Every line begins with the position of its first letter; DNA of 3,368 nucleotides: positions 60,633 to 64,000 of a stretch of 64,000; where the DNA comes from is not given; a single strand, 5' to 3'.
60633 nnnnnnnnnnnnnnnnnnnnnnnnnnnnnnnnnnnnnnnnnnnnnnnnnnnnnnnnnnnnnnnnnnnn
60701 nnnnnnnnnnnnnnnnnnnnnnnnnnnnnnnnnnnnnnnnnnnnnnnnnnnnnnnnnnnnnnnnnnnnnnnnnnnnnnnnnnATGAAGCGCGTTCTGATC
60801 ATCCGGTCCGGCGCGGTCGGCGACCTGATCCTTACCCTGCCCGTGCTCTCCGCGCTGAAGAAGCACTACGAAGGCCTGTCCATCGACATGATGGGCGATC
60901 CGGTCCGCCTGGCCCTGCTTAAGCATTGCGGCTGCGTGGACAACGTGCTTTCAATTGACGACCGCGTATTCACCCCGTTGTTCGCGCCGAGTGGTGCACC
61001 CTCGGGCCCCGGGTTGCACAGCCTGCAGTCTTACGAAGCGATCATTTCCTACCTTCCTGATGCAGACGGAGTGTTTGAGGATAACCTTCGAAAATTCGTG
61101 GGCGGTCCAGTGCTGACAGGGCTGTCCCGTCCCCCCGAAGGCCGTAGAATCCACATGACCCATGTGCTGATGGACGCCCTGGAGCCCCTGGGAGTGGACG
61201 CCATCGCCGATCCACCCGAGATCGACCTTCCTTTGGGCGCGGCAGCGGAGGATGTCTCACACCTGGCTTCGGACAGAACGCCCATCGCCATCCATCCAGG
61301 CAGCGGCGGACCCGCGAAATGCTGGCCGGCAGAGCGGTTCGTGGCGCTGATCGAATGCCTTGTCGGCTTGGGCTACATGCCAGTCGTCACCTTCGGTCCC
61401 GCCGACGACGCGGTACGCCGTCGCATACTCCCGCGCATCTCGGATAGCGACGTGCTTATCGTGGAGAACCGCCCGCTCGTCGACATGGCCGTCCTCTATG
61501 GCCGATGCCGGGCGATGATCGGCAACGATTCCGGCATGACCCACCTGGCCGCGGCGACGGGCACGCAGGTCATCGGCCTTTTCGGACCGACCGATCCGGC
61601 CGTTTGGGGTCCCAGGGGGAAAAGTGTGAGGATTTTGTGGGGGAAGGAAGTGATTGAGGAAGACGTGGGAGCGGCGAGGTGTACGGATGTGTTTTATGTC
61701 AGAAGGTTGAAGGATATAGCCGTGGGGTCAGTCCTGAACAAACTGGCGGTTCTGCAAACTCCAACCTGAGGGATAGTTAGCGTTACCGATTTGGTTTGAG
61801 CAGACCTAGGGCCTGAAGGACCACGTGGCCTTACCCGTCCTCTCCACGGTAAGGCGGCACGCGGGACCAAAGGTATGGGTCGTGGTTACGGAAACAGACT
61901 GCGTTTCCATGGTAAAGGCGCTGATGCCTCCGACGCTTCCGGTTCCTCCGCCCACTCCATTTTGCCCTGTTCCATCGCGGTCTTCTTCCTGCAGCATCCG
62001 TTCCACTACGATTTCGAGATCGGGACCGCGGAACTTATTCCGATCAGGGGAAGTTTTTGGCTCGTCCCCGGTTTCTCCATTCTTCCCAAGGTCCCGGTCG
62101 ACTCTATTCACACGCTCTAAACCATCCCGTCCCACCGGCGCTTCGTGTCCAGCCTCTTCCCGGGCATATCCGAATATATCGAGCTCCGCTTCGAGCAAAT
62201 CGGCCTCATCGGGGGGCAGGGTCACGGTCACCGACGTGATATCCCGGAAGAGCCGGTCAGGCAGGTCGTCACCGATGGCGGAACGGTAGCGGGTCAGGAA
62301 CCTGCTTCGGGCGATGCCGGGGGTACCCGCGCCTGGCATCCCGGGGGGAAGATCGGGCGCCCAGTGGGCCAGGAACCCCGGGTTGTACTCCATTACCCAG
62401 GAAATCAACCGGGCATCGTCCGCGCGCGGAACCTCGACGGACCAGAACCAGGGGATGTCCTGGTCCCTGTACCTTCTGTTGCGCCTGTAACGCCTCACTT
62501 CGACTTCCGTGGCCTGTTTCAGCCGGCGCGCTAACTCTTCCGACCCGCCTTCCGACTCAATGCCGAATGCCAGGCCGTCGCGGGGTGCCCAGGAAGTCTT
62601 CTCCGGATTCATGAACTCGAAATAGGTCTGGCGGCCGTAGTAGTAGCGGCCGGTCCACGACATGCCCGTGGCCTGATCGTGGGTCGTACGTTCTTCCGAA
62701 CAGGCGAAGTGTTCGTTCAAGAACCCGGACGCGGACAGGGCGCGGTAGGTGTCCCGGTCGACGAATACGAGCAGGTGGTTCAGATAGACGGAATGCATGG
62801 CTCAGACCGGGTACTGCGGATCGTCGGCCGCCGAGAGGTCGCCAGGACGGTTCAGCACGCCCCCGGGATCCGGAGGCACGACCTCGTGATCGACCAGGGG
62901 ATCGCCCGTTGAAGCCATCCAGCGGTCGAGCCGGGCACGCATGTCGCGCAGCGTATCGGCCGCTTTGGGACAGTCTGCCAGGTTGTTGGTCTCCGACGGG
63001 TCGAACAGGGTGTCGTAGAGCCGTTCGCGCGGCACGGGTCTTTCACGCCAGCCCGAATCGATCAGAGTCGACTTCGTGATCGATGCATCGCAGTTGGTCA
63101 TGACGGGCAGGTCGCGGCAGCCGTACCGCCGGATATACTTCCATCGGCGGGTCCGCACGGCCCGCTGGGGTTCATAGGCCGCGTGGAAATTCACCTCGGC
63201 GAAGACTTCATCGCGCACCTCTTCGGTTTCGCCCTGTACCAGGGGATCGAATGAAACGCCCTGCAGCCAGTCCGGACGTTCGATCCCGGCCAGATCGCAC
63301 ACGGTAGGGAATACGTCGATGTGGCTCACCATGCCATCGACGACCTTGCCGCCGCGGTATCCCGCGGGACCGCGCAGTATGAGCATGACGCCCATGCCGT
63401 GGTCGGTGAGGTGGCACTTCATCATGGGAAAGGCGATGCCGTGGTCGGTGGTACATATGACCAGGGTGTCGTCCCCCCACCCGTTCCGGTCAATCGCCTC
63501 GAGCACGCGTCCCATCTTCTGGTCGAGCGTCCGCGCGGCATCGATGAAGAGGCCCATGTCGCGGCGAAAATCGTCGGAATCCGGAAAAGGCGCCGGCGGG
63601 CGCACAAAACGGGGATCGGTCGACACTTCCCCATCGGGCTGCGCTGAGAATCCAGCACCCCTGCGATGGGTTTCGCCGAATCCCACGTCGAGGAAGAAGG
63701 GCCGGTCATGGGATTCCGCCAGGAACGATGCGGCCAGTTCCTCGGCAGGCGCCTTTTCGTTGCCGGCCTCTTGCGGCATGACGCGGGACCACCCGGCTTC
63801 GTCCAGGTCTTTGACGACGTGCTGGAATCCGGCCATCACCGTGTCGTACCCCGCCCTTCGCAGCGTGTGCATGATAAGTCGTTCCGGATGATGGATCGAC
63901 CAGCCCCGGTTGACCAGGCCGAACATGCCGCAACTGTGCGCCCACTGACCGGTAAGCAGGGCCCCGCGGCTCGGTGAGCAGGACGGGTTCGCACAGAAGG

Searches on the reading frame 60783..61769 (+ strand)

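Call 39: search_protein_families(library=pfam, proteins=[window:60783-61769:+])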
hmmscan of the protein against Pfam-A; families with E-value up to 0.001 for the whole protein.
window:60783-61769:+ (328 aa): 1 family
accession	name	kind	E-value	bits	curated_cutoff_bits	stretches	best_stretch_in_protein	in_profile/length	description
PF01075.23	Glyco_transf_9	-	2.4e-26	93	22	1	136-289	76-231/247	Glycosyltransferase family 9 (heptosyltransferase)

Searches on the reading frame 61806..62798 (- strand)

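Call 39: search_protein_families(library=pfam, proteins=[window:61806-62798:-])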
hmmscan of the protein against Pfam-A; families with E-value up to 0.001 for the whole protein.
window:61806-62798:- (330 aa): 1 family
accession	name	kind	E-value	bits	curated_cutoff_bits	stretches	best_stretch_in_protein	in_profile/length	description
PF19147.5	DUF5829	-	1.2e-39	137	33.8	1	6-222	1-209/265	Family of unknown function (DUF5829)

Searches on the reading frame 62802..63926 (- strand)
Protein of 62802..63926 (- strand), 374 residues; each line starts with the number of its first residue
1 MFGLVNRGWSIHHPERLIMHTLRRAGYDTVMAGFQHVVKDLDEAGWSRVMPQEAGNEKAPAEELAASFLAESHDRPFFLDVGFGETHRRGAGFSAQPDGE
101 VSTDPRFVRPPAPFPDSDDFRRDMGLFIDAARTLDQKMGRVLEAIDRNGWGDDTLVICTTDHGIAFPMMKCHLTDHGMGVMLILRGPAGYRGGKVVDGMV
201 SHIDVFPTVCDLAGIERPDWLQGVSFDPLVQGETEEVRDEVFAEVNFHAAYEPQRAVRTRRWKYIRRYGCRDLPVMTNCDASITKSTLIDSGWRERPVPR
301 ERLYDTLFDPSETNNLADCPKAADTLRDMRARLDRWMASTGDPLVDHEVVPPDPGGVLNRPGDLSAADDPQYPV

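Call 39: search_protein_families(library=pfam, proteins=[window:62802-63926:-])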
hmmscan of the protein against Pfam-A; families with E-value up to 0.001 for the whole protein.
window:62802-63926:- (374 aa): 3 families
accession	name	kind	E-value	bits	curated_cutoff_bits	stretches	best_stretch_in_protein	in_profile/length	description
PF00884.28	Sulfatase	-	6.2e-18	65.6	25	1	9-215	74-301/301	Sulfatase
PF16347.10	SGSH_C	-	2.9e-17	63.7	29.3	1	173-269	11-111/154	N-sulphoglucosamine sulphohydrolase, C-terminal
PF01663.27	Phosphodiest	-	0.00044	20.4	23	1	119-165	183-222/342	Type I phosphodiesterase / nucleotide pyrophosphatase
